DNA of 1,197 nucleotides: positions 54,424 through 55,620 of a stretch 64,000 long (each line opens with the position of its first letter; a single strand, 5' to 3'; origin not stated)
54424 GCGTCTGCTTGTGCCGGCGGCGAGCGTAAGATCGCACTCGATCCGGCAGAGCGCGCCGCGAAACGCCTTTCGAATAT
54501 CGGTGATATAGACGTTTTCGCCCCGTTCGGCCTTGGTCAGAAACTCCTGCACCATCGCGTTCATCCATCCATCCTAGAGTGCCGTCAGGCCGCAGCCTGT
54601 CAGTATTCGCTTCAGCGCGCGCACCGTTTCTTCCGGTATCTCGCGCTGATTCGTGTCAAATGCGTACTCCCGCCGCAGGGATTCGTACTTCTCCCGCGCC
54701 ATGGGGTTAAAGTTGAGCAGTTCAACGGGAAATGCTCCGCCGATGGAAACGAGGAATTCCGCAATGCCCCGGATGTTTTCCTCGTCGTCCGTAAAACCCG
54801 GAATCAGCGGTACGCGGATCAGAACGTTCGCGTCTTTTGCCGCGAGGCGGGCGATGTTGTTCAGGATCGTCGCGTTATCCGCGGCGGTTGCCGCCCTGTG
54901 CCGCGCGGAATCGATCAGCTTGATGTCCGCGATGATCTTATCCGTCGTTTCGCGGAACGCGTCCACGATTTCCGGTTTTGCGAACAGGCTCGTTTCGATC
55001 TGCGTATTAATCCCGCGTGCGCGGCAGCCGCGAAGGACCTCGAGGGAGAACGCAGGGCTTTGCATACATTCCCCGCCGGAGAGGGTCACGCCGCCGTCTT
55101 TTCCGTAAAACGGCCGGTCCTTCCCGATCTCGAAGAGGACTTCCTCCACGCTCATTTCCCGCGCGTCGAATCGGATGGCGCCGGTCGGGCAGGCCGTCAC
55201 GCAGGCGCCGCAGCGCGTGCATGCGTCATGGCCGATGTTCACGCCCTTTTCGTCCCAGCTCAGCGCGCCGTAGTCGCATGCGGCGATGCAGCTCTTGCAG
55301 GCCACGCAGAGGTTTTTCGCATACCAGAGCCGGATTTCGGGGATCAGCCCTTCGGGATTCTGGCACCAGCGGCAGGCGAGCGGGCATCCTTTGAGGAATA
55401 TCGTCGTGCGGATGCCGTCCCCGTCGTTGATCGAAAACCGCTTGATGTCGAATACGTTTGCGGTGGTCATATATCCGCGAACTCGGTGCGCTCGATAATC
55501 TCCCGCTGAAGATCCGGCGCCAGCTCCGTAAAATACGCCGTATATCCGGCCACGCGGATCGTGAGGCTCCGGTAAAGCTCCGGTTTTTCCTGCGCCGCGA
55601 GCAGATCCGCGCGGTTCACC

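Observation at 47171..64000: Sugar-type locus with two glycyl radical enzymes fed by an ABC importer and two ROK-type kinases: candidate non-PTS radical (anhydro)sugar-phosphate pathway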

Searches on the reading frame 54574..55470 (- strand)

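Call 3: search_protein_families(library=pfam, proteins=[window:54574-55470:-])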
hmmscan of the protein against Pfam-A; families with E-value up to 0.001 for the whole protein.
window:54574-55470:- (298 aa): 11 families
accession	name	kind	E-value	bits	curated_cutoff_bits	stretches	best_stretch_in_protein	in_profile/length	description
PF04055.27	Radical_SAM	-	1.4e-14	55.1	29.5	1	24-232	2-161/166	Radical SAM superfamily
PF00037.32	Fer4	-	2.5e-10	40.2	21.1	1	80-100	4-24/24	4Fe-4S binding domain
PF12838.12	Fer4_7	-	9.1e-10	39.3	27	1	55-98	2-52/52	4Fe-4S dicluster domain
PF13237.11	Fer4_10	-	2.3e-09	37.4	25.5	1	50-95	4-53/53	4Fe-4S dicluster domain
PF12837.12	Fer4_6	-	2.2e-08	34.1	25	1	82-99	7-24/24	4Fe-4S binding domain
PF13353.11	Fer4_12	-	3.6e-08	34.2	22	1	16-42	2-28/137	4Fe-4S single cluster domain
PF13187.11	Fer4_9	-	4.5e-08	33.4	27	1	55-99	2-52/52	4Fe-4S dicluster domain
PF14697.11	Fer4_21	-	2.7e-07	31.1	35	1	52-100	5-58/59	4Fe-4S dicluster domain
PF13484.11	Fer4_16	-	4.7e-07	30.9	30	1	84-104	2-22/66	4Fe-4S double cluster binding domain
PF12800.12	Fer4_4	-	2e-06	28.1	24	1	82-97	2-17/17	4Fe-4S binding domain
PF12797.12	Fer4_2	-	0.00038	20.7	24.5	1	82-96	8-22/22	4Fe-4S binding domain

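Call 5: search_protein_families(library=ncbifam, proteins=[window:54574-55470:-], max_evalue=0.01)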
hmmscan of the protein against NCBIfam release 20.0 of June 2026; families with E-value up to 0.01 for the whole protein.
window:54574-55470:- (298 aa): 85 families (the best 25 are shown)
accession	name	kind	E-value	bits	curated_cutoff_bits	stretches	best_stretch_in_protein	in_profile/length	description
TIGR02494.1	PFLE_PFLC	subfamily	7.8e-91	304.4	174.35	1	6-291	1-290/293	glycyl-radical enzyme activating protein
NF048010.1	SfplDhtActHpsHDes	equivalog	2.9e-80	269.3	430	1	3-289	5-297/298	(2S)-3-sulfopropanediol dehydratase activating enzyme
NF043069.1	T4HPD_activ_SAM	equivalog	1.2e-78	264.5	425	1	5-287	3-285/299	trans-4-hydroxy-L-proline dehydratase activase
NF033719.1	ind_deCO2_activ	equivalog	4.5e-75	252.8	425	1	5-296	2-299/302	indoleacetate decarboxylase activase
NF033717.2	HPDL_rSAM_activ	equivalog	3e-72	243.5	420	1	3-291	3-297/311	4-hydroxyphenylacetate decarboxylase activase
NF048008.1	SfplDhtActHpfHKleb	equivalog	5.3e-71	239.4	500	1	5-273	1-277/308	(2S)-3-sulfopropanediol dehydratase activating enzyme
TIGR04395.1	cutC_activ_rSAM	equivalog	1.8e-69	234.4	360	1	3-289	4-296/309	choline TMA-lyase-activating enzyme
TIGR04003.1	rSAM_BssD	equivalog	8.3e-65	219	496.45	1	6-296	3-302/314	[benzylsuccinate synthase]-activating enzyme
NF007483.0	PRK10076.1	equivalog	2.7e-53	181.1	326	2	84-274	76-266/292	[formate-C-acetyltransferase]-activating enzyme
TIGR04041.1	activase_YjjW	hypoth_equivalog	4.1e-48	164.2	250.2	1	4-259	2-243/276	YjjW family glycine radical enzyme activase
TIGR02493.1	PFLA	equivalog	7.2e-45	153.2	231.75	2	99-289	40-231/235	pyruvate formate-lyase-activating protein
NF008356.0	PRK11145.1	equivalog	4.1e-34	118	375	2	102-294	47-241/246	pyruvate formate lyase 1-activating protein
TIGR02495.1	NrdG2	equivalog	3.7e-12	46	131.15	2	7-39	3-36/193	anaerobic ribonucleoside-triphosphate reductase activating protein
NF005506.0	PRK07118.1-5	equivalog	4.5e-11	42.7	388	1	52-103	140-191/279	Fe-S cluster domain-containing protein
TIGR02912.1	sulfite_red_C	equivalog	9.5e-10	38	324.1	1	23-119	138-238/314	sulfite reductase subunit C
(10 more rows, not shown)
